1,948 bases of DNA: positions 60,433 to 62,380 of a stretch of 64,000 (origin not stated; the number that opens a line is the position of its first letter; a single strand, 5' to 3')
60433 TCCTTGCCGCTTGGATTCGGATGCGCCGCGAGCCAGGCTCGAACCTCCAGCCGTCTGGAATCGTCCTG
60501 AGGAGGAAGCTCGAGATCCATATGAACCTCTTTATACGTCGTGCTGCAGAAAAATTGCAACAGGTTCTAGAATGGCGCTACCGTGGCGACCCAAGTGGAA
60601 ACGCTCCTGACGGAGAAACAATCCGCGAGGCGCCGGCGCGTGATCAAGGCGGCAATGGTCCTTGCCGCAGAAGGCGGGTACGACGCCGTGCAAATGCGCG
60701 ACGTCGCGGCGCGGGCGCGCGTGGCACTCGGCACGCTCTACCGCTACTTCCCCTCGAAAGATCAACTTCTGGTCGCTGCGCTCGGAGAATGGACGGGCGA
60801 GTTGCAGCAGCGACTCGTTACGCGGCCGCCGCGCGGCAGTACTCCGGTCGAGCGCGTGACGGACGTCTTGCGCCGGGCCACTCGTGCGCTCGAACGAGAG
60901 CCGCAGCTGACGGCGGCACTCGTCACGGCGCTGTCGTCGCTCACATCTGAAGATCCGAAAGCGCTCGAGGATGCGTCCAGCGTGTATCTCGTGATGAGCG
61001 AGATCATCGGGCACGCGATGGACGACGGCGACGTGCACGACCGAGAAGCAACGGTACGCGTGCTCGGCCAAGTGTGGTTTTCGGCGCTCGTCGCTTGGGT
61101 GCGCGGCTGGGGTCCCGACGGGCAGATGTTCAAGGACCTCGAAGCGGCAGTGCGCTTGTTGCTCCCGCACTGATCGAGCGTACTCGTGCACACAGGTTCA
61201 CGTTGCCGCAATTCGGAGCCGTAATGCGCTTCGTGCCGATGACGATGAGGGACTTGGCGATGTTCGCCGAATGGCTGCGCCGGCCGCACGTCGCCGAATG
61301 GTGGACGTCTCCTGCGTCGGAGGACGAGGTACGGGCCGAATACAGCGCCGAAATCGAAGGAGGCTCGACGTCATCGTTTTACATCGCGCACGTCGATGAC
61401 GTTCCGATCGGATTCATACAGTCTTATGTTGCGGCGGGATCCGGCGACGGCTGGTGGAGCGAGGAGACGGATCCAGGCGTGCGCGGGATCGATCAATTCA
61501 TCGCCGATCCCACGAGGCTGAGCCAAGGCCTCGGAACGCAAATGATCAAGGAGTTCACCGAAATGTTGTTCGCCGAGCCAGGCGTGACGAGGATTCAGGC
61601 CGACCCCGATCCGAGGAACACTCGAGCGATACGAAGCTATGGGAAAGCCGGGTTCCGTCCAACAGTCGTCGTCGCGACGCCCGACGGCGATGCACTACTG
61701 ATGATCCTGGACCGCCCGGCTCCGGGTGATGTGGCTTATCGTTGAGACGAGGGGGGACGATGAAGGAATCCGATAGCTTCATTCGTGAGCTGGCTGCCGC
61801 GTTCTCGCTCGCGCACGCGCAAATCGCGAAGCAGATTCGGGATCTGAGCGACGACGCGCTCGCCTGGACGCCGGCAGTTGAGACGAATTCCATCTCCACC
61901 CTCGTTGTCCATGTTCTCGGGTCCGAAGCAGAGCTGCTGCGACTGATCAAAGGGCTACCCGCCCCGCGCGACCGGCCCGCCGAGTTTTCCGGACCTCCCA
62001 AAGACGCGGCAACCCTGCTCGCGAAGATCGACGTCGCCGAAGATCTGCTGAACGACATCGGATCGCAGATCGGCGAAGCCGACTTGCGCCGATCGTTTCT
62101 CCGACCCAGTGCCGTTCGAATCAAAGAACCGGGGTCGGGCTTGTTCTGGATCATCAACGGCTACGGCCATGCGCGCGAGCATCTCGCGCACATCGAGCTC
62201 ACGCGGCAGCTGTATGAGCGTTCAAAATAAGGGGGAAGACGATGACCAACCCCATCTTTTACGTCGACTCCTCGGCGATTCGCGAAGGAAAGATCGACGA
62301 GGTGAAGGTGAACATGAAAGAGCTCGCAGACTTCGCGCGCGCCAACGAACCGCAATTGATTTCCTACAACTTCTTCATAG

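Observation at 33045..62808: KstR regulon: a KstR ortholog plus at least eight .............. operators define a sterol side-chain catabolic locus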

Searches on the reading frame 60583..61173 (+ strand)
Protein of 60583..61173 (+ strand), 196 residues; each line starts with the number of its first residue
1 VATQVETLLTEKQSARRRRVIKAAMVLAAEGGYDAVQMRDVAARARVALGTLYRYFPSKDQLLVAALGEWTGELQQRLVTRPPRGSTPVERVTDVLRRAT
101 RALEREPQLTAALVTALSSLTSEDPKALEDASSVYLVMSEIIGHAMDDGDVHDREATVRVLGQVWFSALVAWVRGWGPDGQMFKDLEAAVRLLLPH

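Call 9: search_protein_families(library=pfam, proteins=[window:60583-61173:+])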
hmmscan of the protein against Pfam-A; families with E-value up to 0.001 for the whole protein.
window:60583-61173:+ (196 aa): 2 families
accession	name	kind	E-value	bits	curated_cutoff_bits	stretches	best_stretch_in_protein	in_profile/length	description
PF17925.6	TetR_C_20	-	3e-18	66.4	26.5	1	85-193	1-107/107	Tetracyclin repressor-like, C-terminal domain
PF00440.29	TetR_N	-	2.2e-17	63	24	1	21-66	2-47/47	Bacterial regulatory proteins, tetR family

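Call 10: search_solved_structures(query=window:60583-61173:+, max_evalue=0.001, show_alignments=2)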
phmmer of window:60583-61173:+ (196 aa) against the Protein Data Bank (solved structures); distinct sequences matched with E-value up to 0.001: 98 (the best 60 are shown).
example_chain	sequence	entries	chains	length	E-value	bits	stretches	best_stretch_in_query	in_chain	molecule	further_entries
5aqc_A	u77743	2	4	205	3.2e-33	118.1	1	8-194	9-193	HTH-TYPE TRANSCRIPTIONAL REPRESSOR KSTR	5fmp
3mnl_A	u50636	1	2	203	3.6e-33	118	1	8-194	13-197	TRANSCRIPTIONAL REGULATORY PROTEIN (PROBABLY TETR-FAMILY)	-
5cw8_A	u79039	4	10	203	3.7e-33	117.9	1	8-194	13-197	HTH-type transcriptional repressor KstR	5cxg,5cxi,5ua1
5ua2_A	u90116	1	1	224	5.1e-33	117.5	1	8-194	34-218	HTH-type transcriptional repressor KstR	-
3bjb_A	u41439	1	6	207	3.5e-23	85.5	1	10-194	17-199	Probable transcriptional regulator, TetR family protein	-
6srn_A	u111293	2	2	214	8.7e-11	45.1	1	12-125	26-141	TetR family transcriptional regulator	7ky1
5k7f_A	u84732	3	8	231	1.9e-10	43.9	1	14-185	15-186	Transcriptional regulator, TetR family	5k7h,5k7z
3ang_C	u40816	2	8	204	7.2e-10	42.1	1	13-194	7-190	Transcriptional repressor, TetR family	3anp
1vi0_A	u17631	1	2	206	8.3e-10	41.9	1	15-185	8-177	transcriptional regulator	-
3whb_A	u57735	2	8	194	8.8e-10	41.8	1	16-185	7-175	Fatty acid metabolism regulator protein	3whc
3dcf_A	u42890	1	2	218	2.5e-09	40.3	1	15-194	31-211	transcriptional regulator of the TetR/AcrR family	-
6ayh_A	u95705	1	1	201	7.8e-09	38.7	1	5-143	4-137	TetR family transcriptional regulator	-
2iai_A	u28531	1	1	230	1.3e-08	38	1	18-182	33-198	Putative transcriptional regulator SCO3833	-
5gpa_A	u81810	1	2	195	4.4e-08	36.3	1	12-178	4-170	Transcriptional regulator (TetR/AcrR family)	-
9b7y_A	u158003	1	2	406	6.1e-08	35.8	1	12-87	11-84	Transcriptional repressor Mce3R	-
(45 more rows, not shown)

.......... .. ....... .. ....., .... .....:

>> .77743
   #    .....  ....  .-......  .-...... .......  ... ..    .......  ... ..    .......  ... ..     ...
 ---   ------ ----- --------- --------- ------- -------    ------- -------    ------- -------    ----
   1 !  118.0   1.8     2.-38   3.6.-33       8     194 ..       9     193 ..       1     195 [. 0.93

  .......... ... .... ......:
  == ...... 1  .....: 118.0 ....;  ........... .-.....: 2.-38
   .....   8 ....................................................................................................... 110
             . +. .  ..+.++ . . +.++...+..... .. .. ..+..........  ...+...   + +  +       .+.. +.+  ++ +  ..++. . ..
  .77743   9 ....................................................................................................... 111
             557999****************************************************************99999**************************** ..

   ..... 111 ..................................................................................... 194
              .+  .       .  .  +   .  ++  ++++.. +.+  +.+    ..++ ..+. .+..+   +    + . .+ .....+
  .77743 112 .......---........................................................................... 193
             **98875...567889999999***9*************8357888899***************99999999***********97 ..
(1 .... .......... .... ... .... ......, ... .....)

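Call 11: search_protein_families(library=ncbifam, proteins=[window:60583-61173:+])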
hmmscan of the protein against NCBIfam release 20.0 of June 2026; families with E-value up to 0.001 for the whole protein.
window:60583-61173:+ (196 aa): 21 families
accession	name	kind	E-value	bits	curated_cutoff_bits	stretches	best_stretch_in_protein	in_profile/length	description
NF033703.1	transcr_KstR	equivalog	2.8e-48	164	280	1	11-194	3-184/185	cholesterol catabolism transcriptional regulator KstR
NF053878.1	FATransRegFadRBac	equivalog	4.9e-14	52.6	200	1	18-181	6-169/190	fatty acid metabolism transcriptional regulator FadR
NF041196.1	ScbR_bind_reg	equivalog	6.7e-14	52.5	150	1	17-153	8-143/191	ScbR family autoregulator-binding transcription factor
TIGR03384.1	betaine_BetI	equivalog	5.8e-12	45.7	201.3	1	13-111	6-104/189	choline-binding transcriptional repressor BetI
NF001978.0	PRK00767.1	equivalog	3e-10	40.2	118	1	13-112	7-107/197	transcriptional regulator BetI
NF050111.1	TransRegSACE7040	equivalog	3.8e-09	36.7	250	1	16-130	2-116/186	SACE_7040 family transcriptional regulator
TIGR03968.1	mycofact_TetR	equivalog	6.4e-09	35.7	224.9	1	12-100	6-89/190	mycofactocin system transcriptional regulator MftR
NF011572.0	PRK14996.1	equivalog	3.5e-07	30.3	144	1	13-76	6-69/192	TetR family transcriptional regulator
NF053731.1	TransRegFasRMycb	equivalog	4.5e-07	29.9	330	1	13-75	9-71/199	HTH-type transcriptional activator FasR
NF037937.1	septum_RefZ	equivalog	1.8e-05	24.7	180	1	17-70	1-54/195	forespore capture DNA-binding protein RefZ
TIGR03613.1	RutR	equivalog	2.4e-05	24.3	368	1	13-68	6-61/202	pyrimidine utilization regulatory protein R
NF000040.3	Tn10_TetC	equivalog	6.1e-05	23.3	425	1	18-66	16-64/197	tetracyline resistance-associated transcriptional repressor TetC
NF053516.1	TranRepPrsAVib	equivalog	6.2e-05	22.9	300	1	13-79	4-74/208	TetR family transcriptional repressor PsrA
NF011584.0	PRK15008.1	equivalog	7.4e-05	22.7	230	1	12-67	15-70/212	HTH-type transcriptional regulator RutR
NF058643.1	TranRegCurRPseudo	equivalog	9.6e-05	22.1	300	1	16-168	8-168/193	TetR family transcriptional repressor CurR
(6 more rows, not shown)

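Call 14: find_related_loci(query=window:60583-61173:+, collection=genome_contigs, flank=10000)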
Query window:60583-61173:+ (196 aa) in genome_contigs; peptide patterns used: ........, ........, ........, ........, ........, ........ (x = any residue, [..] = any of these).
599 stretches matched a pattern (row limit reached: there are more); 443 encode a relative of the query (tblastn E <= 1e-3); the best 80 are kept; 80 distinct loci.
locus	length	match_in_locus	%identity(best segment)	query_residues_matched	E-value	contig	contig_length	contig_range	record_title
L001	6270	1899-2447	68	13-195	2e-76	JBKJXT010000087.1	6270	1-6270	MAG: Actinomycetota bacterium isolate swi_bin.182 k127_15391253, whole genome shotgun sequence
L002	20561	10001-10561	63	9-195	5e-73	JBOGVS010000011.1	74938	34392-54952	MAG: Actinomycetota bacterium isolate SD8036_metabat2.bin.28 NODE_94_length_74938_cov_18.803237, whole genome shotgun se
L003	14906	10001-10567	60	6-194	5e-70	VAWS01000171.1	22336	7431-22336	MAG: Actinobacteria bacterium isolate AC_12 14_1009_09_20cm_scaffold_1672, whole genome shotgun sequence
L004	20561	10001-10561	58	8-194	9e-69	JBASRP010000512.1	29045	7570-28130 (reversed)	MAG: Actinomycetota bacterium isolate MFD13529_ilm_asm_bin10 k127_76305, whole genome shotgun sequence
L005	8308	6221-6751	60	6-182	3e-67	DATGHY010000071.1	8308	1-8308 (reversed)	MAG TPA_asm: Actinomycetota bacterium isolate SMAG_U9793 k141_1008517, whole genome shotgun sequence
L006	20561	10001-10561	62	5-194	1e-66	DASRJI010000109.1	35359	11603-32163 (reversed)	MAG TPA_asm: Acidimicrobiales bacterium isolate SMAG_U10132 k141_1565826, whole genome shotgun sequence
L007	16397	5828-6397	59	2-194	6e-65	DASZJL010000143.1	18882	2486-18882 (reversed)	MAG TPA_asm: Acidimicrobiales bacterium isolate SMAG_U6628 k141_1125993, whole genome shotgun sequence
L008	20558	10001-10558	59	6-194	1e-63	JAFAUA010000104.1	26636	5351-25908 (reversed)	MAG: Acidimicrobiia bacterium isolate CP_BM_ER_R9_26 BM_ER_R9_k147_81725, whole genome shotgun sequence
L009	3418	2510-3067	59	6-194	2e-63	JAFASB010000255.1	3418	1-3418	MAG: Acidimicrobiia bacterium isolate CP_BM_ER_R8_7 BM_ER_R8_k147_760612, whole genome shotgun sequence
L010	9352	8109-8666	57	6-194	7e-62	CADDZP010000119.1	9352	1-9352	Actinobacteria bacterium isolate 24 genome assembly, contig: NODE_5569_length_9352_cov_7.322602, whole genome shotgun se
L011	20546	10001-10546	59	5-189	7e-60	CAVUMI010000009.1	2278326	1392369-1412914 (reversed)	MAG: uncultured Actinomycetes bacterium isolate MFD04212.bin.2.169 genome assembly, contig: contig_5148, whole genome sh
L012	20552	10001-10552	57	9-194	4e-59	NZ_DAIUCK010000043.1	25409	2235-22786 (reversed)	MAG: Rhabdothermincola sp. isolate CTOTU10739 NODE_400_length_25409_cov_18.820186, whole genome shotgun sequence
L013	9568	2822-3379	56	7-194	3e-58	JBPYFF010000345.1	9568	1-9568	MAG: Acidimicrobiales bacterium isolate Bin.007.fastaField_pasture_P3 k127_5349102, whole genome shotgun sequence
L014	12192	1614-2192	54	1-196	2e-58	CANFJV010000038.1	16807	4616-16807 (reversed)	MAG: Acidimicrobiaceae bacterium isolate Jr-11may16-13 genome assembly, contig: Jr-11may16-C5855, whole genome shotgun s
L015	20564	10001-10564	54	5-195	6e-57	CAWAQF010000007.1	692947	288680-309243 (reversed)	MAG: uncultured Acidimicrobiaceae bacterium isolate MFD04428.bin.2.19 genome assembly, contig: contig_56166, whole genom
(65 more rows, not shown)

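Call 19: find_encoding_contigs(protein=window:60583-61173:+, flank=10000, max_places=6)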
Protein window:60583-61173:+ (196 aa): 1 contig read that carries it; 1 place shown.
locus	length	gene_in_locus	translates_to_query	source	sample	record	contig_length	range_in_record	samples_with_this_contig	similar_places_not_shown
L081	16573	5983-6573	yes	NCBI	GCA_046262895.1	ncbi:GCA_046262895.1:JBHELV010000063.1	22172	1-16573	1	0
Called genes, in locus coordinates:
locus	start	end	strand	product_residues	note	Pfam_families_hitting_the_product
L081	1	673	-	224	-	PF00005:ABC_tran, PF13304:AAA_21 (faint)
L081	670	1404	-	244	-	PF00005:ABC_tran, PF13604:AAA_30 (faint), PF13304:AAA_21 (faint), PF12399:BCA_ABC_TP_C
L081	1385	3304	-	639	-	PF02653:BPD_transp_2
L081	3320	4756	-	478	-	PF13458:Peripla_BP_6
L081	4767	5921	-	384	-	PF02771:Acyl-CoA_dh_N, PF02770:Acyl-CoA_dh_M, PF00441:Acyl-CoA_dh_1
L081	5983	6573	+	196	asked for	PF00440:TetR_N, PF17925:TetR_C_20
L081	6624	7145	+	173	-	PF13302:Acetyltransf_3, PF13523:Acetyltransf_8, PF00583:Acetyltransf_1, PF13508:Acetyltransf_7 (weak)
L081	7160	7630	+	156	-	PF07609:DUF1572 (weak), PF12867:DinB_2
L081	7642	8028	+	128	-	-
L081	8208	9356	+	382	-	PF00108:Thiolase_N, PF02803:Thiolase_C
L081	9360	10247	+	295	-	PF00106:adh_short, PF08659:KR, PF13561:adh_short_C2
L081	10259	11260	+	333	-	PF00296:Bac_luciferase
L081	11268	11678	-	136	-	PF00578:AhpC-TSA (weak), PF13911:AhpC-TSA_2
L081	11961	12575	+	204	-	-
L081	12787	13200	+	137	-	PF14539:DUF4442 (weak), PF13622:4HBT_3, PF03061:4HBT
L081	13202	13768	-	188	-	-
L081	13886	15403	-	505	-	PF00989:PAS, PF08448:PAS_4, PF13426:PAS_9, PF08447:PAS_3 (weak), PF00512:HisKA, PF02518:HATPase_c, PF00072:Response_reg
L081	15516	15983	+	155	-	-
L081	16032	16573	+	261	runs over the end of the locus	PF00106:adh_short, PF01370:Epimerase (weak), PF08659:KR (weak), PF13561:adh_short_C2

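Call 42: find_homologous_proteins(query=window:60583-61173:+, max_evalue=1e-10)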
Query window:60583-61173:+ (196 aa): 3406 proteins with E <= 1e-10 among 6098 candidates; the best 120 are listed.
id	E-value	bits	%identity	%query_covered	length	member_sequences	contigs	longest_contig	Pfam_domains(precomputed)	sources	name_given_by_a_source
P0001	8.8e-120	415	100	100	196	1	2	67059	PF00440.30,PF17925.7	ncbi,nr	ncbi:MAG: TetR family transcriptional regulator [Actinomycetota bacterium]|nr:TetR family transcript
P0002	4.9e-107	373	91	98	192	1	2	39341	PF00440.30,PF17925.7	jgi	jgi:AcrR family transcriptional regulator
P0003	1.4e-102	359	89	96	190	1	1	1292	PF00440.30,PF17925.7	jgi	jgi:AcrR family transcriptional regulator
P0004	2.6e-80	286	75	95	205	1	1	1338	PF00440.30,PF17925.7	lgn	-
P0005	2.3e-77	277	70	95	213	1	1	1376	PF00440.30,PF17925.7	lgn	-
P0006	6.7e-77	275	70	95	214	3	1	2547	PF00440.30,PF17925.7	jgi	jgi:TetR/AcrR family transcriptional regulator, cholesterol catabolism regulator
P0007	1.9e-76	274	70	95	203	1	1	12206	PF00440.30,PF17925.7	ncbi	-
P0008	1.9e-75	270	72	95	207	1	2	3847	PF00440.30,PF17925.7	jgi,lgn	jgi:AcrR family transcriptional regulator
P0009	3.2e-75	270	70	95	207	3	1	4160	PF00440.30,PF17925.7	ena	-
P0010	5.8e-75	269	70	97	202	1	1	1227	PF00440.30,PF17925.7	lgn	-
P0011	6.7e-75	269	70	95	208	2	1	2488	PF00440.30,PF17925.7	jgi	jgi:AcrR family transcriptional regulator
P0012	9.9e-75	268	71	96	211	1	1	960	PF00440.30,PF17925.7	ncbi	-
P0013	1.1e-74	268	70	95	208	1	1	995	PF00440.30,PF17925.7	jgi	jgi:TetR/AcrR family transcriptional regulator, cholesterol catabolism regulator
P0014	3.3e-74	266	70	96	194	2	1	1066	PF00440.30,PF17925.7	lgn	-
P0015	6.2e-74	266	69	95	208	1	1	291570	PF00440.30,PF17925.7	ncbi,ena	-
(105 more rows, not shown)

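Call 94: predict_structure(alignment_id=A2)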
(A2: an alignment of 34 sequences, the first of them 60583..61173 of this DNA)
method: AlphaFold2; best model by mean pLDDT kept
length: 196 residues; sequences in the alignment: 34
mean_pLDDT: 90.6   pTM: 0.85
mean pLDDT of the five models: 90.6, 90.4, 89.5, 88.3, 87.8
residues with pLDDT >= 90: 149; 70-90: 36; 50-70: 5; < 50: 6
segments of 3 or more residues with pLDDT < 50: 1-6
pLDDT, mean of each block of 10 residues (from residue 1): 53 92 98 98 98 94 94 93 94 96 95 93 83 89 84 89 93 91 96 86
secondary structure, 60 per line:
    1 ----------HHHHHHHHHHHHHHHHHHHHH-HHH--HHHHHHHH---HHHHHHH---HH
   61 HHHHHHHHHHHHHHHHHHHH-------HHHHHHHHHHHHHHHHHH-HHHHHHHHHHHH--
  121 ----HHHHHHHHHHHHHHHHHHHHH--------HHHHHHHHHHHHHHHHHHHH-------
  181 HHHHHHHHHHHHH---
elements in order: H11-31 H38-45 H49-55 H59-80 H88-105 H107-118 H125-145 H154-173 H181-193

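Call 96: fold_search(model_id=the predicted structure, library=pdb)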
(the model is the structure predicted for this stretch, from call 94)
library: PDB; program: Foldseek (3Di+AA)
matches with E <= 10: 952; with E <= 0.001: 198
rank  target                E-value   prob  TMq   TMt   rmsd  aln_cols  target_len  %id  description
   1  5cxg_D                9.2e-12  1.00  0.83  0.92   2.0       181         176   38  Crystal structure of Mycobacterium tuberculosis KstR in complex with PEG (released 2016-02-17)
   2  5cxg_A                1.8e-11  1.00  0.83  0.87   2.3       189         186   39  Crystal structure of Mycobacterium tuberculosis KstR in complex with PEG (released 2016-02-17)
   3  5fmp_B                1.9e-11  1.00  0.85  0.91   2.1       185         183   38  KstR, transcriptional repressor of cholesterol degradation in Mycobacterium tuberculosis, bound to the DNA operator (released 2016-11-23)
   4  3mnl_B                2.7e-11  1.00  0.83  0.89   2.6       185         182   38  The crystal structure of KstR (Rv3574) from Mycobacterium tuberculosis H37Rv (released 2011-04-27)
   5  3mnl_A                2.9e-11  1.00  0.84  0.87   2.5       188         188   38  The crystal structure of KstR (Rv3574) from Mycobacterium tuberculosis H37Rv (released 2011-04-27)
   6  5fmp_A                3.3e-11  1.00  0.86  0.91   2.1       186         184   38  KstR, transcriptional repressor of cholesterol degradation in Mycobacterium tuberculosis, bound to the DNA operator (released 2016-11-23)
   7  5cw8_B                3.8e-11  1.00  0.81  0.88   2.5       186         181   39  Crystal structure of Mycobacterium tuberculosis KstR in complex with 3-oxo-4-cholesten-26-oyl-CoA (released 2016-02-17)
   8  5cxg_C                4.0e-11  1.00  0.84  0.91   2.3       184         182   39  Crystal structure of Mycobacterium tuberculosis KstR in complex with PEG (released 2016-02-17)
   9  5cxg_B                4.4e-11  1.00  0.82  0.87   2.6       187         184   38  Crystal structure of Mycobacterium tuberculosis KstR in complex with PEG (released 2016-02-17)
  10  5ua2_A                6.1e-11  1.00  0.81  0.87   2.3       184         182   39  Mycobacterium tuberculosis KstR in complex with a 26-bp DNA operator (released 2017-12-20)
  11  5ua1_B                6.4e-11  1.00  0.81  0.89   2.2       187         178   37  Mycobacterium tuberculosis KstR in complex with a 18-bp DNA operator (released 2017-11-22)
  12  5cw8_A                7.0e-11  1.00  0.82  0.90   2.1       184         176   38  Crystal structure of Mycobacterium tuberculosis KstR in complex with 3-oxo-4-cholesten-26-oyl-CoA (released 2016-02-17)
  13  5cxi_B                7.0e-11  1.00  0.81  0.89   2.2       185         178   38  Crystal structure of Mycobacterium tuberculosis KstR in complex with 3-oxo-23,24-bisnorchol-4-en-22-oyl-CoA (4-BNC-CoA (released 2016-02-17)
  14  5aqc_B                1.1e-10  1.00  0.80  0.86   2.4       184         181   38  KstR, transcriptional repressor of cholesterol degradation in Mycobacterium tuberculosis, bound to the cholesterol coe (released 2016-10-05)
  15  5ua1_A                1.2e-10  1.00  0.80  0.88   2.5       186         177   38  Mycobacterium tuberculosis KstR in complex with a 18-bp DNA operator (released 2017-11-22)
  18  3bjb_B                3.1e-09  1.00  0.82  0.88   2.4       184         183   33  Crystal structure of a TetR transcriptional regulator from Rhodococcus sp. RHA1 (released 2007-12-18)
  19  3bjb_F                4.5e-09  1.00  0.81  0.86   2.4       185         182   34  Crystal structure of a TetR transcriptional regulator from Rhodococcus sp. RHA1 (released 2007-12-18)
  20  3bjb_A                1.3e-08  1.00  0.78  0.87   2.7       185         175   35  Crystal structure of a TetR transcriptional regulator from Rhodococcus sp. RHA1 (released 2007-12-18)
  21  3bjb_E                2.7e-08  1.00  0.80  0.86   2.6       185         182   34  Crystal structure of a TetR transcriptional regulator from Rhodococcus sp. RHA1 (released 2007-12-18)
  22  3bjb_C                1.1e-07  1.00  0.75  0.83   3.3       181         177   33  Crystal structure of a TetR transcriptional regulator from Rhodococcus sp. RHA1 (released 2007-12-18)
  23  3bjb_D                1.5e-07  1.00  0.70  0.78   3.5       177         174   33  Crystal structure of a TetR transcriptional regulator from Rhodococcus sp. RHA1 (released 2007-12-18)
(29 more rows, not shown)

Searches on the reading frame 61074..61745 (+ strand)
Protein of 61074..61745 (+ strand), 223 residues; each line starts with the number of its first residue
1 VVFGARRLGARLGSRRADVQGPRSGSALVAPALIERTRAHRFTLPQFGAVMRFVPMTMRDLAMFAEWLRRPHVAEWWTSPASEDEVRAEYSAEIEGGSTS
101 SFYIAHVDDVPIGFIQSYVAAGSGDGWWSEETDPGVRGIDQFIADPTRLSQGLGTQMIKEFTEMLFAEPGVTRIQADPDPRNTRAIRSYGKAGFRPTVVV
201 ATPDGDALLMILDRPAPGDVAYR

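Call 9: search_protein_families(library=pfam, proteins=[window:61074-61745:+])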
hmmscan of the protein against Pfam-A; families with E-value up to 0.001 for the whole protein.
window:61074-61745:+ (223 aa): 4 families
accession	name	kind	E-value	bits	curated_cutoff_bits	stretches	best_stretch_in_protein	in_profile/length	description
PF13523.12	Acetyltransf_8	-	2.7e-33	115.1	27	1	58-197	3-140/145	Acetyltransferase (GNAT) domain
PF13302.13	Acetyltransf_3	-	8.4e-13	49.6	25.4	1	52-195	3-138/138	Acetyltransferase (GNAT) domain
PF00583.31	Acetyltransf_1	-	8.9e-12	45.7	20.7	1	75-194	6-116/116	Acetyltransferase (GNAT) family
PF13508.13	Acetyltransf_7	-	2.6e-05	24.9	27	1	100-195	3-83/84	Acetyltransferase (GNAT) domain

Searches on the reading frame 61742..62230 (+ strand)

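Call 9: search_protein_families(library=pfam, proteins=[window:61742-62230:+])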
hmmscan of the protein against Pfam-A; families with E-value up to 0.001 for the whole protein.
window:61742-62230:+ (162 aa): 2 families
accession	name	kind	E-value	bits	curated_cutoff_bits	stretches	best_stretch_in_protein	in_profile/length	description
PF12867.12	DinB_2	-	2.1e-09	38.3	24.8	1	23-151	4-128/128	DinB superfamily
PF07609.16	DUF1572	-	3.1e-07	30.7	23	1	10-118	3-114/163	Protein of unknown function (DUF1572)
